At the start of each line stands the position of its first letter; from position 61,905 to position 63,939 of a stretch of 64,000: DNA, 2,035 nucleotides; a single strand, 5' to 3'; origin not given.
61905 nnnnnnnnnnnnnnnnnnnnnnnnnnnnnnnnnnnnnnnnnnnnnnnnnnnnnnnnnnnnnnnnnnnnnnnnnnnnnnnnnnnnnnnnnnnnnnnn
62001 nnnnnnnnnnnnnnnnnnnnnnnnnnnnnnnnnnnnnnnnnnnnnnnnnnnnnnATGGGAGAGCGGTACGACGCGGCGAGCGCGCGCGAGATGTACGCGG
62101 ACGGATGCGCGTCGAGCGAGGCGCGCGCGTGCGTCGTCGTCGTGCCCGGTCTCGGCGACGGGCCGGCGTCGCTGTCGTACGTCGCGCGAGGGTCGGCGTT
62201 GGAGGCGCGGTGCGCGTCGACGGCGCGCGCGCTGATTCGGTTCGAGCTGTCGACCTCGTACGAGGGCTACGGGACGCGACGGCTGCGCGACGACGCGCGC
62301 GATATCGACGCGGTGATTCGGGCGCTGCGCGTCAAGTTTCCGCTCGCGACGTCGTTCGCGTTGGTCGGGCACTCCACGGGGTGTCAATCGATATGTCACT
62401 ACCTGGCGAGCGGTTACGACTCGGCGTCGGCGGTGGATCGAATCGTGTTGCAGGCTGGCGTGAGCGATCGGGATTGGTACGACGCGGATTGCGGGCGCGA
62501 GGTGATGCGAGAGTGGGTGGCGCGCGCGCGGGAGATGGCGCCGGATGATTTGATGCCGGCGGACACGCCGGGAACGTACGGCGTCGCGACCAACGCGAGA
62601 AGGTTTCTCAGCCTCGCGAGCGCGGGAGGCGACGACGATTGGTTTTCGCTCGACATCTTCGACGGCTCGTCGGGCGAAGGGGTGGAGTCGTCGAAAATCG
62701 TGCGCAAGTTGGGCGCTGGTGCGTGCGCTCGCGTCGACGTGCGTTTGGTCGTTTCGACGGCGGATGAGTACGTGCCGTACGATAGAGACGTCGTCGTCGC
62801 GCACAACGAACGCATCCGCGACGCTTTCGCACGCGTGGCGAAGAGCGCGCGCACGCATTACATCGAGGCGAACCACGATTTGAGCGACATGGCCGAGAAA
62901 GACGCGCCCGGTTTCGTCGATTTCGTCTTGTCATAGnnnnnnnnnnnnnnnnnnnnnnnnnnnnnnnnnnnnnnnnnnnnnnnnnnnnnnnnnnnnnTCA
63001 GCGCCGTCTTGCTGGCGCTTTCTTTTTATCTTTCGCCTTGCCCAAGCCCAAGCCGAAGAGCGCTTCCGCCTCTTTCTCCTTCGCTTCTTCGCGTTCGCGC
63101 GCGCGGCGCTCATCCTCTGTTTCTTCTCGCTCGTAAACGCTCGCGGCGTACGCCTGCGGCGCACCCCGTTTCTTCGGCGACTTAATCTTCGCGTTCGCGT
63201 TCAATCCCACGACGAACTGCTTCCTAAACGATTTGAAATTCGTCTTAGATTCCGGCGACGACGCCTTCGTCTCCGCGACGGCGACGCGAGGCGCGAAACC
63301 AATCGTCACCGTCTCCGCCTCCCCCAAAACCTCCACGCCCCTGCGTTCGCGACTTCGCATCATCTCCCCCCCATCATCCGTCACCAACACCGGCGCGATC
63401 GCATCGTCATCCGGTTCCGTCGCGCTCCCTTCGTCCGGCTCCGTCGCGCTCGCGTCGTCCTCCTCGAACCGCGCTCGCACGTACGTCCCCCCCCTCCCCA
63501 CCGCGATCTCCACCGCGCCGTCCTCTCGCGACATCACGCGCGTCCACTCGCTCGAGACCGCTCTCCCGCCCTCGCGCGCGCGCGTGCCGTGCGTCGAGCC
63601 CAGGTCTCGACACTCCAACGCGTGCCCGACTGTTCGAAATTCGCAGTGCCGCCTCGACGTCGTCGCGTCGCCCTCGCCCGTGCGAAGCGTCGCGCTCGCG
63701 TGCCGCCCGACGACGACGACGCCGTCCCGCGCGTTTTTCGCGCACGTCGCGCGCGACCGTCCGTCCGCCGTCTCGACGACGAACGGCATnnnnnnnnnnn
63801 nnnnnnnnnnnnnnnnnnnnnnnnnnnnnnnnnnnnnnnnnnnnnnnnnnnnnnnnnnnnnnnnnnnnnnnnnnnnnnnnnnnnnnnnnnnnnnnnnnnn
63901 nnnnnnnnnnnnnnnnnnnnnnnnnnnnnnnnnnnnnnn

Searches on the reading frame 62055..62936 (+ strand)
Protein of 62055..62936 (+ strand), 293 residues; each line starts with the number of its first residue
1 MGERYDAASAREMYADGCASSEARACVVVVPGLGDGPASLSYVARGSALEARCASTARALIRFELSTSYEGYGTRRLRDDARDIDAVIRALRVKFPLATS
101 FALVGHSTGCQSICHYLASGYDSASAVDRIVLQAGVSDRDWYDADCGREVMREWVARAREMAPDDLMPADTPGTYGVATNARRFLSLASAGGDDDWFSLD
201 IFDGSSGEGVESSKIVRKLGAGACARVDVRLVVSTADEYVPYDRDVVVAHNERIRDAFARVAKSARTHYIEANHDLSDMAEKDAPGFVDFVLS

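Call 17: search_protein_families(library=pfam, proteins=[window:62055-62936:+], max_evalue=0.01)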
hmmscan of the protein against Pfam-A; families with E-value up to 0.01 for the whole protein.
window:62055-62936:+ (293 aa): 3 families
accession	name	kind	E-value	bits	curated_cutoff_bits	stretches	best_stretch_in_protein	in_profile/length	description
PF08538.16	DUF1749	-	3e-35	122.2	24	1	23-277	29-279/299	Protein of unknown function (DUF1749)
PF12697.13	Abhydrolase_6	-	1.8e-05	26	26.3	1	27-247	1-188/217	Alpha/beta hydrolase family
PF06028.17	DUF915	-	0.0083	15.9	22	0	76-125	81-129/255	Alpha/beta hydrolase of unknown function (DUF915)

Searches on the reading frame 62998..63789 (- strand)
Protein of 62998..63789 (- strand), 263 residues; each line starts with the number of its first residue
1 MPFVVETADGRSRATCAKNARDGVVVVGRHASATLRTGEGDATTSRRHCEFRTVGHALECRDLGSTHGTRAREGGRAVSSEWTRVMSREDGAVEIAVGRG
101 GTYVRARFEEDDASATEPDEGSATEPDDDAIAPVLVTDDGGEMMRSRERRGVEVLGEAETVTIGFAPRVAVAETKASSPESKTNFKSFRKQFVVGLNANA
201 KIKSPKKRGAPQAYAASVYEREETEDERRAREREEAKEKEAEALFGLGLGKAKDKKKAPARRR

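Call 17: search_protein_families(library=pfam, proteins=[window:62998-63789:-], max_evalue=0.01)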
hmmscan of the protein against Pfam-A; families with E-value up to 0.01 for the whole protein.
window:62998-63789:- (263 aa): 1 family
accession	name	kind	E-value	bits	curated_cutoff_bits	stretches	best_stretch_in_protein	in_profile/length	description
PF00498.31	FHA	-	8.4e-06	26.6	20.7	1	25-69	1-44/67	FHA domain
